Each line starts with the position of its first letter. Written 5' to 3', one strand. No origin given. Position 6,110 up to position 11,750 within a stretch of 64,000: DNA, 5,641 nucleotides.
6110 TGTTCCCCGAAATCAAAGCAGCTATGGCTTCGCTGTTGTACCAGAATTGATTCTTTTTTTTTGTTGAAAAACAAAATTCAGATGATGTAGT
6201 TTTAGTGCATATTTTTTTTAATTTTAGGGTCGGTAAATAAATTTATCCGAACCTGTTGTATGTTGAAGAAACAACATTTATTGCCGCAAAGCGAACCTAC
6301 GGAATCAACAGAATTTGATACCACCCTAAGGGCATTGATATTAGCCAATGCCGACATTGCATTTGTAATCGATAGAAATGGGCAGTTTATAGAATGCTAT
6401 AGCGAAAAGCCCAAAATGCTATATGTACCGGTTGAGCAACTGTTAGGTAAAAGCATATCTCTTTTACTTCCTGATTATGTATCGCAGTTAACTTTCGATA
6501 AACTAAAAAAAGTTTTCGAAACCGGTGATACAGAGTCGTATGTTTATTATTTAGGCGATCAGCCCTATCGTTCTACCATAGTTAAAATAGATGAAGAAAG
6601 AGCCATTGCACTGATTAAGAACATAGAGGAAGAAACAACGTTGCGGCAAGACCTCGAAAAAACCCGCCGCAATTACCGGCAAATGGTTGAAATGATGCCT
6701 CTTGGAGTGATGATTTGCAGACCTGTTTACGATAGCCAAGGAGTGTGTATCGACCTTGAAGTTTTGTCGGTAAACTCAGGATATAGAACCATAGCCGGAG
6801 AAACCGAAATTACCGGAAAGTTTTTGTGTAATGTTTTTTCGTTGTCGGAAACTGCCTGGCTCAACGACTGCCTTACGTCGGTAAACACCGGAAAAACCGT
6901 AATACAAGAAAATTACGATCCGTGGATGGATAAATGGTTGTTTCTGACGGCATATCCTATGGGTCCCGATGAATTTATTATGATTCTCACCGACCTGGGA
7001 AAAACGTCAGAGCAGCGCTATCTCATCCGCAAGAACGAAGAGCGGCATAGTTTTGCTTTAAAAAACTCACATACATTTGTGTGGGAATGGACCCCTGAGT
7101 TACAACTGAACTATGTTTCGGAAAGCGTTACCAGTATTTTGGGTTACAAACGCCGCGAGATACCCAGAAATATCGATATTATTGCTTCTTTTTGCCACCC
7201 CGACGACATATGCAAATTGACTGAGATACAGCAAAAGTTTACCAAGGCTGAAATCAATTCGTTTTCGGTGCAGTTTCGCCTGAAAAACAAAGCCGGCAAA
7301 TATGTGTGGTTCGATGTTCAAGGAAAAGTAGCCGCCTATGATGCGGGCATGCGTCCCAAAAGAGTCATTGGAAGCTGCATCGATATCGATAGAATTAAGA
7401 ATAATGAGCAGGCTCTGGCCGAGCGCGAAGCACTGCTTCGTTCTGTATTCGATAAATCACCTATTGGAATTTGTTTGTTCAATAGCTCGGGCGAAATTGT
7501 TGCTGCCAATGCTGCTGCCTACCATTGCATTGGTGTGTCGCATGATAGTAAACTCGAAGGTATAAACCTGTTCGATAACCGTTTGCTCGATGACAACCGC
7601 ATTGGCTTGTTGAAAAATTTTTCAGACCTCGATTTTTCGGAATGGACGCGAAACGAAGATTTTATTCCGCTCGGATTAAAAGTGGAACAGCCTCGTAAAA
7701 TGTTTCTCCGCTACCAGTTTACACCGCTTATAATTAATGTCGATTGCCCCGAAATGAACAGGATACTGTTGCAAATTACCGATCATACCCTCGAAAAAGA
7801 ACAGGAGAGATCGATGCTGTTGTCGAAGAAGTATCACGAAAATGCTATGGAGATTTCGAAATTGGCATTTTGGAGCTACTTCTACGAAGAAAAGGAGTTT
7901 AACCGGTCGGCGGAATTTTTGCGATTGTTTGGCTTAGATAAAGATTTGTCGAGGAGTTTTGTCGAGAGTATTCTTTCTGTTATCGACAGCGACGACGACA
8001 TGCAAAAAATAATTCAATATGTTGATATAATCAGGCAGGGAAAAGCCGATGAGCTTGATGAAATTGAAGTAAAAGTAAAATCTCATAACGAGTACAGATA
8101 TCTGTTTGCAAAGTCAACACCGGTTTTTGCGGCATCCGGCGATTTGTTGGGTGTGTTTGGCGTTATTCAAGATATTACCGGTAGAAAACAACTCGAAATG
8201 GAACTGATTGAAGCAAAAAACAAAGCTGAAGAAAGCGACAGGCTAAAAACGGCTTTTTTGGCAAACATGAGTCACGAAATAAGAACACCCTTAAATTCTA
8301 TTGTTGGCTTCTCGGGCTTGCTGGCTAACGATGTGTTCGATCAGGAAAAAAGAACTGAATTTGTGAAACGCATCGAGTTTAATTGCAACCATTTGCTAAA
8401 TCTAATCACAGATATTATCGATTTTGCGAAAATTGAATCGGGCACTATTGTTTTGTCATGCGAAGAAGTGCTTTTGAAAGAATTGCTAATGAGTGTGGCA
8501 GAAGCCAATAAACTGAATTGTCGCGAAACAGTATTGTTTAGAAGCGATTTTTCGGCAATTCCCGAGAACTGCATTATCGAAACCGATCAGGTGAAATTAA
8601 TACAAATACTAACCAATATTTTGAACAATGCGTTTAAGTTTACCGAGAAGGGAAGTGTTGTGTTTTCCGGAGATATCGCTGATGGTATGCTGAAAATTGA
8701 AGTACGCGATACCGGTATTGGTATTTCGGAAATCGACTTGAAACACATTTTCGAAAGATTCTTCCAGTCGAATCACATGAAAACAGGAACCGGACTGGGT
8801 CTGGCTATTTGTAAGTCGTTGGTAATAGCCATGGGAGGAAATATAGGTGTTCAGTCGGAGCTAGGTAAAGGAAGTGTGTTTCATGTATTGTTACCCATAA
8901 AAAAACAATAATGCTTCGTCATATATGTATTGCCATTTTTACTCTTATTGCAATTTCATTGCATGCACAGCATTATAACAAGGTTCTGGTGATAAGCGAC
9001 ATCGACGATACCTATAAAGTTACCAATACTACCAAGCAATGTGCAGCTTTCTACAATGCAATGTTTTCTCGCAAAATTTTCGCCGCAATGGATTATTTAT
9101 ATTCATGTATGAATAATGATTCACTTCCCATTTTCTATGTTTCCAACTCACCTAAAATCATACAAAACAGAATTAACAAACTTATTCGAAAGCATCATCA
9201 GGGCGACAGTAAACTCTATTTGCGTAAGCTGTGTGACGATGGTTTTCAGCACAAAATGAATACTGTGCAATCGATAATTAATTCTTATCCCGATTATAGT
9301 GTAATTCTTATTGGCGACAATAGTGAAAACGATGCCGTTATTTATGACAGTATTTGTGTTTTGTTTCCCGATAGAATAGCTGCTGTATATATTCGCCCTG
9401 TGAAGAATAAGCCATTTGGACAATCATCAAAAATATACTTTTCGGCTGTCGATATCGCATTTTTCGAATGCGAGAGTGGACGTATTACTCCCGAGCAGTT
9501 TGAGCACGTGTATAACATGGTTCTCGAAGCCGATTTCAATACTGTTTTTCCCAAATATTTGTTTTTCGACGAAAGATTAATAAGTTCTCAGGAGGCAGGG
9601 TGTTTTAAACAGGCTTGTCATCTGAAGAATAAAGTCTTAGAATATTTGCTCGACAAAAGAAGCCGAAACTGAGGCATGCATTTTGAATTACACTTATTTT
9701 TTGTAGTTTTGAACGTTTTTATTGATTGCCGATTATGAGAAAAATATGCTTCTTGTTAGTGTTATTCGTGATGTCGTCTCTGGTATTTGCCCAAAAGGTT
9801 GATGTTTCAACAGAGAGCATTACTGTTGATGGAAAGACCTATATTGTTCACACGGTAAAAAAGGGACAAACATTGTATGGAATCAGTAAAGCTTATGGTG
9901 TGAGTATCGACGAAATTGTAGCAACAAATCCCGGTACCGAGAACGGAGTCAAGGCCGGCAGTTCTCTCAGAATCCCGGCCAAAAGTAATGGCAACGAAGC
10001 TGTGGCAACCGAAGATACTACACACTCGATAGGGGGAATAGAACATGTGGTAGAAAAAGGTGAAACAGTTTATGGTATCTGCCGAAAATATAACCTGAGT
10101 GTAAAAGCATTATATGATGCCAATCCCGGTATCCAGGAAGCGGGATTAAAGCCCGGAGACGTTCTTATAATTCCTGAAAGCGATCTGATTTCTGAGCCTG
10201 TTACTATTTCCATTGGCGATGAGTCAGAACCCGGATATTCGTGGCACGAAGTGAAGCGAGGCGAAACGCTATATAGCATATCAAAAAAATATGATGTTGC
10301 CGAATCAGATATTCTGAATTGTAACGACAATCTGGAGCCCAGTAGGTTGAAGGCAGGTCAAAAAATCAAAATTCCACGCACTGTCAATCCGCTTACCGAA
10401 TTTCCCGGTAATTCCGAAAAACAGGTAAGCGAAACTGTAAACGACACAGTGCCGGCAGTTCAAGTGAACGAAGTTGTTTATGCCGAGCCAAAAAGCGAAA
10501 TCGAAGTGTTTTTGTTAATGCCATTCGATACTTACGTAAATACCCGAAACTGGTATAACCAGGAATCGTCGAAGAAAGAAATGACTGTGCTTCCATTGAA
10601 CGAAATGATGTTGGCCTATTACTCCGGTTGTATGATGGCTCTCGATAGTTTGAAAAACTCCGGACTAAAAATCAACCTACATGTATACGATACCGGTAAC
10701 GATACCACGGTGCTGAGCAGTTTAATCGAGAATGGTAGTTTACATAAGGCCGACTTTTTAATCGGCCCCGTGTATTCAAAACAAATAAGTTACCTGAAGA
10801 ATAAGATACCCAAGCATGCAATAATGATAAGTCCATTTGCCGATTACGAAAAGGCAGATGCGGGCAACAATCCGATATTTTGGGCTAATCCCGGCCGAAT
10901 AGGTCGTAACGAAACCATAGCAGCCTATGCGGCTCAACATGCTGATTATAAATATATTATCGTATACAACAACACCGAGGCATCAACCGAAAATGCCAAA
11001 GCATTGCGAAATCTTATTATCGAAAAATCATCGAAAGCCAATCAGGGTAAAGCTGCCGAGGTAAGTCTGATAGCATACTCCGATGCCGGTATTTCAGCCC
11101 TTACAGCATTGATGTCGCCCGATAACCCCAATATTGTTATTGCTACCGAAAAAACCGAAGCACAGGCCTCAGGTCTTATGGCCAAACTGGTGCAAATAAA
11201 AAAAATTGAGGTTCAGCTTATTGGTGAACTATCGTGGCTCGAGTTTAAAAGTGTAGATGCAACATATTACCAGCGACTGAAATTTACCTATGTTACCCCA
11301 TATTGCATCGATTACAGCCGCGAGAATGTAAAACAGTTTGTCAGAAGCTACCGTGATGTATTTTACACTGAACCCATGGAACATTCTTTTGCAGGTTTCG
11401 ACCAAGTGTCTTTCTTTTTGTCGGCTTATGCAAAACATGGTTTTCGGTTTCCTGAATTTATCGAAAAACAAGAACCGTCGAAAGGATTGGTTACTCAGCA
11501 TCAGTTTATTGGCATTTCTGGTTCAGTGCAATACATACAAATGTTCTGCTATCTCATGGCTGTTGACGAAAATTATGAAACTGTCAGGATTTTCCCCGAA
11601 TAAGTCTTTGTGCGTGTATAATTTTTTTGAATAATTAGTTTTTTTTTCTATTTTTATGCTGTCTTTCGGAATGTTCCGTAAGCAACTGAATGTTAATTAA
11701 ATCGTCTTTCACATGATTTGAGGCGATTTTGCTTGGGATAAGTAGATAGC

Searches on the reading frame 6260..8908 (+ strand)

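Call 66: search_protein_families(library=pfam, proteins=[window:6260-8908:+], max_evalue=0.0001)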
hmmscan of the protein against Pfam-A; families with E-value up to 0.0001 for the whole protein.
window:6260-8908:+ (883 aa): 8 families
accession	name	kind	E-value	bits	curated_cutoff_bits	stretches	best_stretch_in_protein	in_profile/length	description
PF02518.31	HATPase_c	-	5.1e-26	91.7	26.4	1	776-881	2-110/111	Histidine kinase-, DNA gyrase B-, and HSP90-like ATPase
PF08447.18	PAS_3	-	1.2e-18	67.6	25.6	1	285-371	3-87/89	PAS fold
PF00512.31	HisKA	-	1e-17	64.3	26.9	1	663-728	2-66/66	His Kinase A (phospho-acceptor) domain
PF00989.32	PAS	-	4.2e-16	59.4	22.6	0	266-376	6-113/113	PAS fold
PF13426.13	PAS_9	-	1.1e-13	51.8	27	0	285-376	15-101/103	PAS domain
PF13188.13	PAS_8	-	5.8e-11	42.3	21.8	0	392-440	2-49/65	PAS domain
PF08448.16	PAS_4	-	4.1e-10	40.3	23.1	0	609-643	76-109/110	PAS fold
PF14598.12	PAS_11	-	9.6e-06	26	25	0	292-358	23-86/109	PAS domain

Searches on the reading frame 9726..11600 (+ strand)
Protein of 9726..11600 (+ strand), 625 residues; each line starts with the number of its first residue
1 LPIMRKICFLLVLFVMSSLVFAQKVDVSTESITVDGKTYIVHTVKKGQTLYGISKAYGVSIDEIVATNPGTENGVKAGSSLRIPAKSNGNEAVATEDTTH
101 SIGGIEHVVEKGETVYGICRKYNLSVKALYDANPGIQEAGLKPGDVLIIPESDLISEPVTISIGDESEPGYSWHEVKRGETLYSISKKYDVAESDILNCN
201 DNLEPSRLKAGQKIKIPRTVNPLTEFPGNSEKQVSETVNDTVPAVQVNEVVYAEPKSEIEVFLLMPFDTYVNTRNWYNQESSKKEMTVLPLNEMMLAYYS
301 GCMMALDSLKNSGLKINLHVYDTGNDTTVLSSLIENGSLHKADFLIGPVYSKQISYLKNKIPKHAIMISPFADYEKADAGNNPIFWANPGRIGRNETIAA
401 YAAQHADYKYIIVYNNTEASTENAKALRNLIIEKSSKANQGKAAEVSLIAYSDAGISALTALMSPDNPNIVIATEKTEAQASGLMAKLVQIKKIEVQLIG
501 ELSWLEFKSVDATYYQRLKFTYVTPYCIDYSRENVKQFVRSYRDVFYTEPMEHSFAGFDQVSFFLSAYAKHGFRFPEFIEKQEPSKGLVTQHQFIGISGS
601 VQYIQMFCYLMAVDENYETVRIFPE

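Call 66: search_protein_families(library=pfam, proteins=[window:9726-11600:+], max_evalue=0.0001)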
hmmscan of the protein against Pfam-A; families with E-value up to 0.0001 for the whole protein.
window:9726-11600:+ (625 aa): 3 families
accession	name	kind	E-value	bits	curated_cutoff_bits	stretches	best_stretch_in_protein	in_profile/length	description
PF01476.26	LysM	-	2.3e-38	130.3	20.9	3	174-217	1-43/43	LysM domain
PF13458.12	Peripla_BP_6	-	1.7e-07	31.7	31.7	1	297-570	20-295/343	Periplasmic binding protein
PF23473.1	LysM3_LYK4_5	-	1.9e-05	25.1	29.3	0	176-201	7-32/48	LYK4/5 LysM3 domain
